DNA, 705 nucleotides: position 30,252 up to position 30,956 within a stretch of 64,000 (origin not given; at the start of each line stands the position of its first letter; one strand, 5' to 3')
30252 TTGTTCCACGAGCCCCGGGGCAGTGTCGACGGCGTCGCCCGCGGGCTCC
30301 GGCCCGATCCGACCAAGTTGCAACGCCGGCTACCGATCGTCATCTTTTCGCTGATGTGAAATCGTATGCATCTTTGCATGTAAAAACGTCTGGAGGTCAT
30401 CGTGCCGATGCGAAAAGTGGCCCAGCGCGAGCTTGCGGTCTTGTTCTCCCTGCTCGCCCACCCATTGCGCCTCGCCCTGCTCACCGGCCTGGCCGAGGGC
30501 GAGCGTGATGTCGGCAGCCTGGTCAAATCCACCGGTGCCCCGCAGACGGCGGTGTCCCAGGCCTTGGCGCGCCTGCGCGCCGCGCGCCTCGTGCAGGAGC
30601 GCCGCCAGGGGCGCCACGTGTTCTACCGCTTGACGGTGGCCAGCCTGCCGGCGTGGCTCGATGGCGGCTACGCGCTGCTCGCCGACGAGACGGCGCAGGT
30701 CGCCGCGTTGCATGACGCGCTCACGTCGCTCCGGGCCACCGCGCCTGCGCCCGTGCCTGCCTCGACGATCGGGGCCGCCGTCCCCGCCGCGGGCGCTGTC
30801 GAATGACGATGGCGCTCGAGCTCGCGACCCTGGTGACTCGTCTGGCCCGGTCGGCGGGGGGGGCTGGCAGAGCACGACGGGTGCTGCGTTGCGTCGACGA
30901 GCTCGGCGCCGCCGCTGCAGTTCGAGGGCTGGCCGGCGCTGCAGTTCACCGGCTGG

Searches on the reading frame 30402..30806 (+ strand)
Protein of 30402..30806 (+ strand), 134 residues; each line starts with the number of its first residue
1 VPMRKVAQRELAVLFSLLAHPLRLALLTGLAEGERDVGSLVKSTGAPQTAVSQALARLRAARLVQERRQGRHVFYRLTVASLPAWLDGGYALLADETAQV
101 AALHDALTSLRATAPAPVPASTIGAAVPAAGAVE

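Call 90: search_protein_families(library=pfam, proteins=[window:30402-30806:+], max_evalue=0.0001)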
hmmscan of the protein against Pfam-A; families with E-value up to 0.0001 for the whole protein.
window:30402-30806:+ (134 aa): 1 family
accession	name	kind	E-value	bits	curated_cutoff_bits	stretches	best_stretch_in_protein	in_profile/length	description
PF01022.26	HTH_5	-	1.3e-08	35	22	1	21-65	2-46/47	Bacterial regulatory protein, arsR family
